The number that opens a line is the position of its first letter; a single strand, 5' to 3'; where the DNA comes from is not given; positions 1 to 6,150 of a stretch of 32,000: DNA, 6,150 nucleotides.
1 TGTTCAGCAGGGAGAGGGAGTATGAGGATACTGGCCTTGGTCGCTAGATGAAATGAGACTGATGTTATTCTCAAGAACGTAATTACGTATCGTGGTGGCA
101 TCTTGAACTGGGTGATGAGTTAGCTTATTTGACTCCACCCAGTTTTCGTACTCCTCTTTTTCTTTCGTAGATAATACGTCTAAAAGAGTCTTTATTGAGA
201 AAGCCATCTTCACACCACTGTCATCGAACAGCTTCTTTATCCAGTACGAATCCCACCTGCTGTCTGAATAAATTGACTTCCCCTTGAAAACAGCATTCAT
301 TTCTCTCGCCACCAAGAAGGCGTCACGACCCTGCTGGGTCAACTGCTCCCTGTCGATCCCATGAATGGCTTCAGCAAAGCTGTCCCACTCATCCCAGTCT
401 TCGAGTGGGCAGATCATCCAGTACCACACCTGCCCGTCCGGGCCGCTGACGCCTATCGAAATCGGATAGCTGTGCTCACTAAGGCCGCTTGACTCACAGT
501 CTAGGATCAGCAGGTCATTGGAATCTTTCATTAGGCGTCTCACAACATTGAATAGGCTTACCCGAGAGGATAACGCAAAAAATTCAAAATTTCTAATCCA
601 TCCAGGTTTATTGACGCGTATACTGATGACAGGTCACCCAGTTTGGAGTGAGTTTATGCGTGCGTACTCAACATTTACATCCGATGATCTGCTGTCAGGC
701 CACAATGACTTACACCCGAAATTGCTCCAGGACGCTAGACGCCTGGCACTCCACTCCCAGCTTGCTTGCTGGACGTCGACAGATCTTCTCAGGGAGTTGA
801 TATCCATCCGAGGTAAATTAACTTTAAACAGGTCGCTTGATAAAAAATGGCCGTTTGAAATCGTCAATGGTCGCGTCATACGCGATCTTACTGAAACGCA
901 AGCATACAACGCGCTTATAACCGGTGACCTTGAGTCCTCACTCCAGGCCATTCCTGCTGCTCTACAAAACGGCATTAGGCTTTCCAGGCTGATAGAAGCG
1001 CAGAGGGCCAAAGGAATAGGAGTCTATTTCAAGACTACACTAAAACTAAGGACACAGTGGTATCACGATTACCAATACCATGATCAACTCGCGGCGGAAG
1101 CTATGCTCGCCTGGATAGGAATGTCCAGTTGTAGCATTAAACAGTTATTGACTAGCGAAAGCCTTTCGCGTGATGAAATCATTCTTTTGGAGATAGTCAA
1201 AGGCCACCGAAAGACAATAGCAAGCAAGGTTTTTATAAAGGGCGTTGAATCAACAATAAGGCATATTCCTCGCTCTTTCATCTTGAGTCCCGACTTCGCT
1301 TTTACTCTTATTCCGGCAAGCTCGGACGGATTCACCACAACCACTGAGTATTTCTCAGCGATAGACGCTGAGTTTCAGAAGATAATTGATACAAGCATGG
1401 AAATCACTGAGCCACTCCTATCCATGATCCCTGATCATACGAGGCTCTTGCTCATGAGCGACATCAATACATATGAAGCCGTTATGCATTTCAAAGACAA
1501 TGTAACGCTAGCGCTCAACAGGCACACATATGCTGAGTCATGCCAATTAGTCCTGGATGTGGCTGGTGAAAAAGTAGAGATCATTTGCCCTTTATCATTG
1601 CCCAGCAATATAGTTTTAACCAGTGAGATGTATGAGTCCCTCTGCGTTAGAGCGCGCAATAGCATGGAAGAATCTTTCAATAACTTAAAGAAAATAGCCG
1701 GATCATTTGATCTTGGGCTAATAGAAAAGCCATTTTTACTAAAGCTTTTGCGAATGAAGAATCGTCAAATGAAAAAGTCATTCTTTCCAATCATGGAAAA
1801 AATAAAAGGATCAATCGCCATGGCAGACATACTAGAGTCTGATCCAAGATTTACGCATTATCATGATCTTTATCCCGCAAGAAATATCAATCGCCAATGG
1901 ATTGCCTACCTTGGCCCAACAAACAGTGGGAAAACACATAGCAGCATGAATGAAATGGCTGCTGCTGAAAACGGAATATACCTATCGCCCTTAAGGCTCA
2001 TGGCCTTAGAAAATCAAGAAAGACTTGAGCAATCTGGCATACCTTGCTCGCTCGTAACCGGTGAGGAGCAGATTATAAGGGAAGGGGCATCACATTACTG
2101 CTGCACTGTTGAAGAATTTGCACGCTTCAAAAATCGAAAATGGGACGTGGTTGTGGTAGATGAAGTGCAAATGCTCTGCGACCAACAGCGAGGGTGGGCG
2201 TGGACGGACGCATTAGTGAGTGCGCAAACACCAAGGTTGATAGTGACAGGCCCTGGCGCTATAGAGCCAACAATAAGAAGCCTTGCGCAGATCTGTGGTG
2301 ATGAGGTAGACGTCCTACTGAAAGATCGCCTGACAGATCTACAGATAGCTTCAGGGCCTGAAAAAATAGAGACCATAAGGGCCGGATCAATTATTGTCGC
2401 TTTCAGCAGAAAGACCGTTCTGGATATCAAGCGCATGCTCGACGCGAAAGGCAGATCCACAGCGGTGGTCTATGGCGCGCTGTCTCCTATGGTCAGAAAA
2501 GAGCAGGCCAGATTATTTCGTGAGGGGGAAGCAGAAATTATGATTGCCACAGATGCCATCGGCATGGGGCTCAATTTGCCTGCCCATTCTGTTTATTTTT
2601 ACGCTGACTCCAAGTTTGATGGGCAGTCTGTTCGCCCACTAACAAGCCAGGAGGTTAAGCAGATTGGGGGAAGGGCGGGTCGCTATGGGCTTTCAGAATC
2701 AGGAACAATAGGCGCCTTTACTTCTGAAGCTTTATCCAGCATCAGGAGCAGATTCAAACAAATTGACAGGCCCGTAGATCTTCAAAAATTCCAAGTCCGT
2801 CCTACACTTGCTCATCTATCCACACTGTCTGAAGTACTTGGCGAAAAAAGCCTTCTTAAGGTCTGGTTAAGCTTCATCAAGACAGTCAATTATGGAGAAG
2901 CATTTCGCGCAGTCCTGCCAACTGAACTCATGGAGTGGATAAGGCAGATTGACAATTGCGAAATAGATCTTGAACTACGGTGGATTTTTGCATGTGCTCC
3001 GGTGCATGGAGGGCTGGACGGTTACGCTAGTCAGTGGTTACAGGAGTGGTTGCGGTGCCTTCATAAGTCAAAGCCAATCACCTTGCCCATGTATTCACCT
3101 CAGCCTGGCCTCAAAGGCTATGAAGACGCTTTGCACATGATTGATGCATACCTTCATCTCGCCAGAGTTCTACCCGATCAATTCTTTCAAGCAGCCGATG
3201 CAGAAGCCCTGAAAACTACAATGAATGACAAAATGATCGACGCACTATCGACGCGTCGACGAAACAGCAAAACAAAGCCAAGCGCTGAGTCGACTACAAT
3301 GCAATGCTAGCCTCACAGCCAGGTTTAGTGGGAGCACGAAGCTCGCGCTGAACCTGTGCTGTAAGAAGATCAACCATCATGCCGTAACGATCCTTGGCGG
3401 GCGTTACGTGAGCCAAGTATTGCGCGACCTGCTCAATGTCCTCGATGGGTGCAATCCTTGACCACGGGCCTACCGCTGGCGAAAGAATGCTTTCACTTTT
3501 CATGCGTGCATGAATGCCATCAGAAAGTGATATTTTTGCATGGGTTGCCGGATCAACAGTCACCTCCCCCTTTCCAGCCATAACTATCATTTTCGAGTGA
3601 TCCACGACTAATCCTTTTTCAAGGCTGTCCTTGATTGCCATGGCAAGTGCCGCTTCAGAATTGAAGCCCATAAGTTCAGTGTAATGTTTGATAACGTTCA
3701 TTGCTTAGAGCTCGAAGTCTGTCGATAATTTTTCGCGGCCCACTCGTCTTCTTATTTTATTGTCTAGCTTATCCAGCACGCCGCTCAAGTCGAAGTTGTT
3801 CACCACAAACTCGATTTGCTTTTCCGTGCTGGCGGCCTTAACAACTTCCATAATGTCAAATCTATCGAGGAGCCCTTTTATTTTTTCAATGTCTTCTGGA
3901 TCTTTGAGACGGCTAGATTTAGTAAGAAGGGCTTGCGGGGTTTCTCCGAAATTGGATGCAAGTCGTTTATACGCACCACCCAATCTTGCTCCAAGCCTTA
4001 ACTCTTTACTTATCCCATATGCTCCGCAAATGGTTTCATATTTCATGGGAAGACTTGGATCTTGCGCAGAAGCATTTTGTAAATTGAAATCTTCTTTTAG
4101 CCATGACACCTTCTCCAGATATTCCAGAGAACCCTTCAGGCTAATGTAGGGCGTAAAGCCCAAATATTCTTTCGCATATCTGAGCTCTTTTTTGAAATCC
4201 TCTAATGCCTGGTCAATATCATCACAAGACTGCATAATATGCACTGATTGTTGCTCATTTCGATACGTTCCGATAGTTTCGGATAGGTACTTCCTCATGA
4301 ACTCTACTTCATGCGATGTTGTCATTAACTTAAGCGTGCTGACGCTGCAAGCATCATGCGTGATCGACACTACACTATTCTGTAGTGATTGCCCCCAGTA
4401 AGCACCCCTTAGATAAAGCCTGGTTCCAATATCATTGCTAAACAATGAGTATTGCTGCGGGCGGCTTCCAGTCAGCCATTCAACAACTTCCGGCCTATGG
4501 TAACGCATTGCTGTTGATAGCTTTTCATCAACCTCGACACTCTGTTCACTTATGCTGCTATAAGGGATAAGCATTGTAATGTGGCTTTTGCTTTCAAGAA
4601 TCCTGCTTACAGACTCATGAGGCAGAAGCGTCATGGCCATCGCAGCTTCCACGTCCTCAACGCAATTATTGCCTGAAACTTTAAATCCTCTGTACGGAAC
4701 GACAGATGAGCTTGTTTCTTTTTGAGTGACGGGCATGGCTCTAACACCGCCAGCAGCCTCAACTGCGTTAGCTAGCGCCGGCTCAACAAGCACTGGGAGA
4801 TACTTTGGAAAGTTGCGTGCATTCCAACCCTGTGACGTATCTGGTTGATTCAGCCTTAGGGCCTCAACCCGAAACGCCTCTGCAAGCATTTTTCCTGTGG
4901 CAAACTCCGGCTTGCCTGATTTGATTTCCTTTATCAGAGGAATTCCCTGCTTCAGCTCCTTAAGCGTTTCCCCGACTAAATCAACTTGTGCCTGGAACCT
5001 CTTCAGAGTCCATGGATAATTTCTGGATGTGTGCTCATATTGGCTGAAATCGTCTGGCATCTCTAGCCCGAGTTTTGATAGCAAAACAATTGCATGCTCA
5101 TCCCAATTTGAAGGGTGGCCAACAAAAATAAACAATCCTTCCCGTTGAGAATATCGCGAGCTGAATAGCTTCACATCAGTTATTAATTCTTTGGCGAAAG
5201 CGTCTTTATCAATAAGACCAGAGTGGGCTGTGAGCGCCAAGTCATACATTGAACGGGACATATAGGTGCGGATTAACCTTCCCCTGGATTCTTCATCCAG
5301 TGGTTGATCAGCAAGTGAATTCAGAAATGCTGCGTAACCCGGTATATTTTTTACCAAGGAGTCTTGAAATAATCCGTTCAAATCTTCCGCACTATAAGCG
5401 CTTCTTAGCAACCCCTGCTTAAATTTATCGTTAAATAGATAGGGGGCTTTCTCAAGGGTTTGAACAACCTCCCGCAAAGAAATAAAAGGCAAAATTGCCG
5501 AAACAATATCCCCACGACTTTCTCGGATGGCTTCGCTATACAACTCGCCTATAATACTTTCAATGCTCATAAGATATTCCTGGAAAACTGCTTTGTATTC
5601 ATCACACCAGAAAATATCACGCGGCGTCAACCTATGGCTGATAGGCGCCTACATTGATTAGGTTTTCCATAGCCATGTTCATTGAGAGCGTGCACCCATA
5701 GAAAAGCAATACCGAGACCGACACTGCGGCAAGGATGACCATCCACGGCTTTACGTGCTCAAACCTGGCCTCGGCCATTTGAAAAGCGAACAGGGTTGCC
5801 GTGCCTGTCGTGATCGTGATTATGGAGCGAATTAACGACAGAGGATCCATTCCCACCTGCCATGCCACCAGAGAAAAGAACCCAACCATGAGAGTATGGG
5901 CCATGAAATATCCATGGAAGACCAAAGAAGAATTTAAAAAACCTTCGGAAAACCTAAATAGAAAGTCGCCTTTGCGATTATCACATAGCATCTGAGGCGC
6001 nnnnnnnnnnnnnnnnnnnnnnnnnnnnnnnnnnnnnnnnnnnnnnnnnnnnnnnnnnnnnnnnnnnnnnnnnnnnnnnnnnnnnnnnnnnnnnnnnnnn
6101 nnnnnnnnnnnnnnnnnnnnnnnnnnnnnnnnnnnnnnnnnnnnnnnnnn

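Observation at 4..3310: Suv3-like helicase with a ~410-aa unknown N-terminal module, divergently paired with a DEDDh exonuclease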

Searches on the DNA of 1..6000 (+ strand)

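Call 6: search_dna_similar(query=window:1-6000:+, collection=plasmids, mode=near)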
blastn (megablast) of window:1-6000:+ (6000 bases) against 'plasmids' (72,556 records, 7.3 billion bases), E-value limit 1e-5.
No match.

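Call 7: search_dna_similar(query=window:1-6000:+, collection=phages, mode=near)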
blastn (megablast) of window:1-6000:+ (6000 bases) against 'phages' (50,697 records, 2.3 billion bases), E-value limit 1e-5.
No match.
